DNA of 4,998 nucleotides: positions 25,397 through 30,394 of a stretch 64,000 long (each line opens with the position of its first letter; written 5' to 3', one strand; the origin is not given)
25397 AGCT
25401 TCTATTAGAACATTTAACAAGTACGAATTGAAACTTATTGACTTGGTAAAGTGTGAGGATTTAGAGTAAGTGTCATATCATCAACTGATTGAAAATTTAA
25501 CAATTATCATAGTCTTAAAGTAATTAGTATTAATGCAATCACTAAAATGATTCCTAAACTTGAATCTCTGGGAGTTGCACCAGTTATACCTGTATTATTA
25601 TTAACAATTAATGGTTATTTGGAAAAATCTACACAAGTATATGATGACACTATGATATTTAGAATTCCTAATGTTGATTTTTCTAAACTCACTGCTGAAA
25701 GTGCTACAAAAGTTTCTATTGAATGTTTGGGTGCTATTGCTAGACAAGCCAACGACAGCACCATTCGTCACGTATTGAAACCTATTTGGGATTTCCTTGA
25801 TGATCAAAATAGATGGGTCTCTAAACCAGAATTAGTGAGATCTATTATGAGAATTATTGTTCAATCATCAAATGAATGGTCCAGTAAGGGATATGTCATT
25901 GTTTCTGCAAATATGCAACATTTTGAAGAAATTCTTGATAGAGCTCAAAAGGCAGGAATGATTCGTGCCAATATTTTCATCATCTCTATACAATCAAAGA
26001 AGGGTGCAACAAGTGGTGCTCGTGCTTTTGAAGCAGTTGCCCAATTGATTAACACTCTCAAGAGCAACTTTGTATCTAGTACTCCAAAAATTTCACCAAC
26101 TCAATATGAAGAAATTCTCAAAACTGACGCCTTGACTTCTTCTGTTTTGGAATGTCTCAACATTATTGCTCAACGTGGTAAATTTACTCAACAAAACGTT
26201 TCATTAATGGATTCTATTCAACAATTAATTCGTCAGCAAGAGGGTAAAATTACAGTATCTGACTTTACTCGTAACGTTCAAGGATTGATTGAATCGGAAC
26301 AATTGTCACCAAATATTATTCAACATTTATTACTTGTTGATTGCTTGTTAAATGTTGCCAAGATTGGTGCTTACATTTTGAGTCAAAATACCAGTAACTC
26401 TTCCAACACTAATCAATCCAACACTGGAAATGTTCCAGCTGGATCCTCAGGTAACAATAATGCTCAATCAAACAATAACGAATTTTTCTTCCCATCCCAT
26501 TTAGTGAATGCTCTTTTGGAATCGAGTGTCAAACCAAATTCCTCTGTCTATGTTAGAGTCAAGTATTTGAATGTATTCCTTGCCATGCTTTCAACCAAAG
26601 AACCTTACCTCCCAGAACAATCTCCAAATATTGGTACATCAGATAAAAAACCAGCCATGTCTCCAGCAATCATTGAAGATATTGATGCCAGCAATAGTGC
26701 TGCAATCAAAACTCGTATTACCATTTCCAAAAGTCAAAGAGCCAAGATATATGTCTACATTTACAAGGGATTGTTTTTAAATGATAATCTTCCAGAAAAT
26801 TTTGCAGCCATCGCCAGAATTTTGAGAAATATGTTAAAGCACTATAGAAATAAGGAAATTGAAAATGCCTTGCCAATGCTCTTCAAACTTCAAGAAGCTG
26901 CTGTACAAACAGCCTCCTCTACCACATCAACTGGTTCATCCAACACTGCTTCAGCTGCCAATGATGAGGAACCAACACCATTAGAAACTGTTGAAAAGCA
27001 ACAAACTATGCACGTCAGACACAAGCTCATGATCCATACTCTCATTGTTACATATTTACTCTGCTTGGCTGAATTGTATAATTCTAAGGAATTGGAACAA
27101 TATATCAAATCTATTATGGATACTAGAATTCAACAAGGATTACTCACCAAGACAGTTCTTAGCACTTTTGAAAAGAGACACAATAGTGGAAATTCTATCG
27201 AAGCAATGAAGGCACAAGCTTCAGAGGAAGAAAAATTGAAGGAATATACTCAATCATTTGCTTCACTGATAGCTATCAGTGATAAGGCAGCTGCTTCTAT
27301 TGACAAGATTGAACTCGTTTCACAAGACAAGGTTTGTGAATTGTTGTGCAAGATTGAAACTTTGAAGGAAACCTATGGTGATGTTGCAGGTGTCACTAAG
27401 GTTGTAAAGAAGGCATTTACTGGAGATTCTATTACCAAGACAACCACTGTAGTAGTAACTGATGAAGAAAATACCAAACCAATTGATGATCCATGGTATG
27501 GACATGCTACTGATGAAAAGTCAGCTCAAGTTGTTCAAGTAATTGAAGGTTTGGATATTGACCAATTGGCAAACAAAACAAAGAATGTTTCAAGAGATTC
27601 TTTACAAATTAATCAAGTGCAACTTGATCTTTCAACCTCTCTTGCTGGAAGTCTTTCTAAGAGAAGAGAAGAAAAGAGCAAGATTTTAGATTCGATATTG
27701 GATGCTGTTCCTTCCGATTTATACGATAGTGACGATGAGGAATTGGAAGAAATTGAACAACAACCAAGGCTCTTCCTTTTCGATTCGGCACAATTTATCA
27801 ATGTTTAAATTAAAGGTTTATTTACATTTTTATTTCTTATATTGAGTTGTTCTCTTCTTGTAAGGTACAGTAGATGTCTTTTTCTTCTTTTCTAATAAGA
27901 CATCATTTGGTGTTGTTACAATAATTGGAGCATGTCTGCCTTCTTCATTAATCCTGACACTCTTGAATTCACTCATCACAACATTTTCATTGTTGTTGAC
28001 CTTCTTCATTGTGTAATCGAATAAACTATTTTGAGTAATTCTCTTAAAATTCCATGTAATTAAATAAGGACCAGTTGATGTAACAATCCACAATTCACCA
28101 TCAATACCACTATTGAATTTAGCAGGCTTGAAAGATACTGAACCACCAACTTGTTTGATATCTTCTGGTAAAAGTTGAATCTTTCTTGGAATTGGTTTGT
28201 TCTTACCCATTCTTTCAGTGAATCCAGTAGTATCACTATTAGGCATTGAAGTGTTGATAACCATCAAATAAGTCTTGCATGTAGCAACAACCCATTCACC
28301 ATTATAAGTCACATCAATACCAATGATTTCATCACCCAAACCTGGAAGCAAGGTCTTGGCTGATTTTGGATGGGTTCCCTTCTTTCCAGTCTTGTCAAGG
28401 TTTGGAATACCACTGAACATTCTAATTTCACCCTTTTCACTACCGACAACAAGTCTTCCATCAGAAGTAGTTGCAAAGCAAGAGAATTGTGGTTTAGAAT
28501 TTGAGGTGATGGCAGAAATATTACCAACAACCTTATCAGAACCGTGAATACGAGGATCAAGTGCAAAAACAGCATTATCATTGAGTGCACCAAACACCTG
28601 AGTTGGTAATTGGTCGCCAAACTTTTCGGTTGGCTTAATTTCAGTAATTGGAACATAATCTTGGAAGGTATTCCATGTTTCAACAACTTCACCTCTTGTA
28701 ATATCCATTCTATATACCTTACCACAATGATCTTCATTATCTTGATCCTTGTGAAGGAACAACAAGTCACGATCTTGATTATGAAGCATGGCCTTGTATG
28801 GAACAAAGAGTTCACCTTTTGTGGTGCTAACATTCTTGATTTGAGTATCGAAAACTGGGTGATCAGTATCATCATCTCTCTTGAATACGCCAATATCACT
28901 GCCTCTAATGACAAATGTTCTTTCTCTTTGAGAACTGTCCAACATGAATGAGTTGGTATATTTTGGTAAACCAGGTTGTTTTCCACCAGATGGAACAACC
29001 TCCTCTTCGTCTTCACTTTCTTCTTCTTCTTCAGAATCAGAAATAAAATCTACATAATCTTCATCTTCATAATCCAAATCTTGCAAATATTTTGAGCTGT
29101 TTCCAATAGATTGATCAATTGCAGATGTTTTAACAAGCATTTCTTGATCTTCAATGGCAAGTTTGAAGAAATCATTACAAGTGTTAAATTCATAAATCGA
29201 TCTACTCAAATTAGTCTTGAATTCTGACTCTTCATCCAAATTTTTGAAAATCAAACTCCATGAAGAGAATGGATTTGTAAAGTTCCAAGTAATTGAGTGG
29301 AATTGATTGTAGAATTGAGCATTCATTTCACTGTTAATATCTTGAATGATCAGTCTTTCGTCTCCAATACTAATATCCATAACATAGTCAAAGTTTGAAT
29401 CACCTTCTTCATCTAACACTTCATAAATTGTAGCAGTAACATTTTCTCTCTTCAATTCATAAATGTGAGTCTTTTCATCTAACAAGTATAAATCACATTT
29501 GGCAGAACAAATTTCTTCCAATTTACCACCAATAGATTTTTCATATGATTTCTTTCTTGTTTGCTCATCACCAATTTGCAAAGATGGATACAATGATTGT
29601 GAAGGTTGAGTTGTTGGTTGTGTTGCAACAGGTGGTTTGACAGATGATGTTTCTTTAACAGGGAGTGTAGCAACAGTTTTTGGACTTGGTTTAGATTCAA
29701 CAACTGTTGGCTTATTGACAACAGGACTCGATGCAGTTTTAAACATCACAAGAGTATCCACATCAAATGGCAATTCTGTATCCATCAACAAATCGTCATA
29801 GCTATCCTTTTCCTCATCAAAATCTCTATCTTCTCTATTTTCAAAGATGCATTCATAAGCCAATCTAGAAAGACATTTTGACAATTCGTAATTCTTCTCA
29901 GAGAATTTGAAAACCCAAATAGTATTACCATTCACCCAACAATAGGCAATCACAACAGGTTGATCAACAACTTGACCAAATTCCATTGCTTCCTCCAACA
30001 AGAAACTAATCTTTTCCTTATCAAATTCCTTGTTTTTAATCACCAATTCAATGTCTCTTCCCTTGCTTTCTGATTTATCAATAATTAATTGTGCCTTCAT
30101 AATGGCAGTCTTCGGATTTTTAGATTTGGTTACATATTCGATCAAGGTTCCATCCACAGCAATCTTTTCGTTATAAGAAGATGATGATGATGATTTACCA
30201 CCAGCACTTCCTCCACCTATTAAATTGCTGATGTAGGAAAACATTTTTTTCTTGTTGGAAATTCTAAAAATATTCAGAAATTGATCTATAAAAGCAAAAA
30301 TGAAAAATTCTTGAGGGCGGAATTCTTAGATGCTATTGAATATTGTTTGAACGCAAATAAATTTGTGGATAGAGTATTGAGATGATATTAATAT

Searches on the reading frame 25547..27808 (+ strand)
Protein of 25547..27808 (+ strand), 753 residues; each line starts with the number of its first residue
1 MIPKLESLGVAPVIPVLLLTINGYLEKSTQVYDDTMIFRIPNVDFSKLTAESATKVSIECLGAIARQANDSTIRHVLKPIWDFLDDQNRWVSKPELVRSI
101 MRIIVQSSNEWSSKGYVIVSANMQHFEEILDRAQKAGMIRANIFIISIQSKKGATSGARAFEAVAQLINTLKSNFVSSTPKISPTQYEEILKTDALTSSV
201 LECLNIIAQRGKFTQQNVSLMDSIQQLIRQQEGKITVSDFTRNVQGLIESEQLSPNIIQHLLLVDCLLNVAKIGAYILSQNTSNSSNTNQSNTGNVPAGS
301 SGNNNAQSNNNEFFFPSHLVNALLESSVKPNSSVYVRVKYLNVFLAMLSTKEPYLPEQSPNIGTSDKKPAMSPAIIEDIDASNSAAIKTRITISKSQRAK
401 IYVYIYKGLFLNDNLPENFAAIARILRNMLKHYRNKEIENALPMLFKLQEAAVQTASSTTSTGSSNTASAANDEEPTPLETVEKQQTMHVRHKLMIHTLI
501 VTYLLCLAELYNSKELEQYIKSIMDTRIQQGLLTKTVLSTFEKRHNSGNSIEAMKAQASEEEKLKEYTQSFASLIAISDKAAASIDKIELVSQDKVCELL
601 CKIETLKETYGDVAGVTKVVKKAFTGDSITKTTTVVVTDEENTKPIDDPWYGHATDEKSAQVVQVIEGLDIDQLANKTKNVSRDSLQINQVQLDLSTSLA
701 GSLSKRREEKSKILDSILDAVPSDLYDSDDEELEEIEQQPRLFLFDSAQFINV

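Call 13: search_protein_families(library=pfam, max_evalue=0.001, proteins=[window:25547-27808:+])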
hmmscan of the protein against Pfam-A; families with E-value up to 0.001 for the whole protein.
window:25547-27808:+ (753 aa): 0 families

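Call 27: find_encoding_contigs(protein=window:25547-27808:+, flank=10000, max_places=6)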
Protein window:25547-27808:+ (753 aa): 1 contig read that carries it; 1 place shown.
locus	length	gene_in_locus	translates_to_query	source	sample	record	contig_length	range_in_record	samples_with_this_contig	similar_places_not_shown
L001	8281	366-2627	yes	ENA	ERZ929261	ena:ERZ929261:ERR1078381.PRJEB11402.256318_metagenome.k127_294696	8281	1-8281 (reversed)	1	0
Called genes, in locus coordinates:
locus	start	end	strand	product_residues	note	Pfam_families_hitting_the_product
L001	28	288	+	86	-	-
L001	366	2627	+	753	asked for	-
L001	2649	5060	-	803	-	PF17747:VID27_PH, PF08553:VID27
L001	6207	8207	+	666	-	PF01755:Glyco_transf_25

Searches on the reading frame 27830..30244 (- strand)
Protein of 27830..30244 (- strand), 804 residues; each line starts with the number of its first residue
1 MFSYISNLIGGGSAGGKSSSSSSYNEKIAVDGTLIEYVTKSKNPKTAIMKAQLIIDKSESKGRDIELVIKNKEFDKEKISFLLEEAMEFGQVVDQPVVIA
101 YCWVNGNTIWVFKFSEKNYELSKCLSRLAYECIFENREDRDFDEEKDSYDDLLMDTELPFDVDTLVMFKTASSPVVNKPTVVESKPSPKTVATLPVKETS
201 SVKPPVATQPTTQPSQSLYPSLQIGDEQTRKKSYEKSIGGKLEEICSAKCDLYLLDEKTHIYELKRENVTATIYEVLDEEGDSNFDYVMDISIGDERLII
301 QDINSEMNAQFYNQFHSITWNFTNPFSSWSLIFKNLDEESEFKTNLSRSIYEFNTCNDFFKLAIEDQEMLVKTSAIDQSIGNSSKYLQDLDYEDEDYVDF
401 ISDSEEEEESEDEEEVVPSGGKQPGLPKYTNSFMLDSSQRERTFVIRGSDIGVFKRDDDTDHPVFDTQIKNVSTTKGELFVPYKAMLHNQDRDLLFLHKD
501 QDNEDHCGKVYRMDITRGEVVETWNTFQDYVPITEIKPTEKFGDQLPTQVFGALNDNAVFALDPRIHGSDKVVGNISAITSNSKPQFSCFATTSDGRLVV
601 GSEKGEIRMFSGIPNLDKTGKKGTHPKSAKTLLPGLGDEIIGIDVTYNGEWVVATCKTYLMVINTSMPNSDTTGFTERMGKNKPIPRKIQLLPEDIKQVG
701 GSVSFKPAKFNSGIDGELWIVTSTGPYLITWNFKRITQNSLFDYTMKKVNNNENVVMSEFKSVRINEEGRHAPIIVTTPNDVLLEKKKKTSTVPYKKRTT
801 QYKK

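Call 13: search_protein_families(library=pfam, max_evalue=0.001, proteins=[window:27830-30244:-])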
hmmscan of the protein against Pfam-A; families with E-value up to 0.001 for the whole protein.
window:27830-30244:- (804 aa): 2 families
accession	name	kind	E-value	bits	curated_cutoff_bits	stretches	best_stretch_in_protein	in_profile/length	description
PF08553.16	VID27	-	3.8e-82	276.6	22.1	1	435-790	7-342/356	VID27 C-terminal WD40-like domain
PF17747.7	VID27_PH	-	2.1e-15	57.3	23.2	1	244-352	2-108/109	VID27 PH-like domain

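Call 14: list_cluster_members(proteins=[window:27830-30244:-, window:9940-12324:-, window:7790-9919:+, window:38486-40573:-, window:25547-27808:+, window:60966-63599:-, window:19772-21970:+, window:37168-38199:+, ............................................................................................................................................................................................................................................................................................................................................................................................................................, window:43706-44989:-])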
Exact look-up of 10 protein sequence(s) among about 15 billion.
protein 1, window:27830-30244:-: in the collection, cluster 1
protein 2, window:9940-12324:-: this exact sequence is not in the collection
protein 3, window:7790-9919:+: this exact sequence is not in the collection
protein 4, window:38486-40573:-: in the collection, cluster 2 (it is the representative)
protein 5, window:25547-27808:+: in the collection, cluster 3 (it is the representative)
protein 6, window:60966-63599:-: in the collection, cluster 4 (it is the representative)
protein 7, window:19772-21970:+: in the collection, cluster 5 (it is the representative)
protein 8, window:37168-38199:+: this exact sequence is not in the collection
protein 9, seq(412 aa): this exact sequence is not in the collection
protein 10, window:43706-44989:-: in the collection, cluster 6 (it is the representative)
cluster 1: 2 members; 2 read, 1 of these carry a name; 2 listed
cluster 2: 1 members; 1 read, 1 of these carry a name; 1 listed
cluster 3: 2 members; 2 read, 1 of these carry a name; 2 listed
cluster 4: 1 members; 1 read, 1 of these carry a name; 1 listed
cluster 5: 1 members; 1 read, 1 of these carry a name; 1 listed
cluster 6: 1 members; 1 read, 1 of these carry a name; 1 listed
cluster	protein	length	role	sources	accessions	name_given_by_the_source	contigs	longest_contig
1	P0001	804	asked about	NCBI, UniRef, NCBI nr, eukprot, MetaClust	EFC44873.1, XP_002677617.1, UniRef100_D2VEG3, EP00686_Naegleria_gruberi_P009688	predicted protein [Naegleria gruberi] | Predicted protein n=1 Tax=Naegleria gruberi TaxID=5762 RepID=D2VEG3_NAEGR | uncharacterized protein NAEGRDRAFT_57968 [Naegleria gruberi]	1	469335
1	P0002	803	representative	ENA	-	-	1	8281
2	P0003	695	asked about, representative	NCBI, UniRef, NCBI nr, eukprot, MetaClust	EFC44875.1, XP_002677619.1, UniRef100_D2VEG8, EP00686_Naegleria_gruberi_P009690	predicted protein [Naegleria gruberi] | Predicted protein n=1 Tax=Naegleria gruberi TaxID=5762 RepID=D2VEG8_NAEGR | uncharacterized protein NAEGRDRAFT_48893 [Naegleria gruberi]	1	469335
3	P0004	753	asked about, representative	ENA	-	-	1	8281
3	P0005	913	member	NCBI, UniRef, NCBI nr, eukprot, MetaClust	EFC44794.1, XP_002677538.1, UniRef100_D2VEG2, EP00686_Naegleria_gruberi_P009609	predicted protein [Naegleria gruberi] | Predicted protein n=1 Tax=Naegleria gruberi TaxID=5762 RepID=D2VEG2_NAEGR | uncharacterized protein NAEGRDRAFT_79655 [Naegleria gruberi]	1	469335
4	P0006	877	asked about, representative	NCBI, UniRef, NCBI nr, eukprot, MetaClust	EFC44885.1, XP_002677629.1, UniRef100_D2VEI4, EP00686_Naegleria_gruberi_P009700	predicted protein [Naegleria gruberi] | Predicted protein n=1 Tax=Naegleria gruberi TaxID=5762 RepID=D2VEI4_NAEGR | uncharacterized protein NAEGRDRAFT_57972 [Naegleria gruberi]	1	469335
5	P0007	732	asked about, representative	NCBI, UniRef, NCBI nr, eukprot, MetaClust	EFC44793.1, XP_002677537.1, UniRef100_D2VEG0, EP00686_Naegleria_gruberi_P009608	predicted protein [Naegleria gruberi] | Predicted protein n=1 Tax=Naegleria gruberi TaxID=5762 RepID=D2VEG0_NAEGR | uncharacterized protein NAEGRDRAFT_48889 [Naegleria gruberi]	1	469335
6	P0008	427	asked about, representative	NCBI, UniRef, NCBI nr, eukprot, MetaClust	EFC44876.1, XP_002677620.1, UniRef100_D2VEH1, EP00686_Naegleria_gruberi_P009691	predicted protein [Naegleria gruberi] | Predicted protein n=1 Tax=Naegleria gruberi TaxID=5762 RepID=D2VEH1_NAEGR | uncharacterized protein NAEGRDRAFT_48896 [Naegleria gruberi]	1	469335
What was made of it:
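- Window identity: neighbouring ORFs match N. gruberi proteins EFC44873, EFC44875 and others exactly (call 14).
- Tried and rejected: The two ORF products and the 412-aa spliced product are absent from the collection (call 14).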

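Call 26: find_encoding_contigs(protein=window:27830-30244:-, flank=10000, max_places=6)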
Protein window:27830-30244:- (804 aa): no gene with exactly this product is on record in the collection.
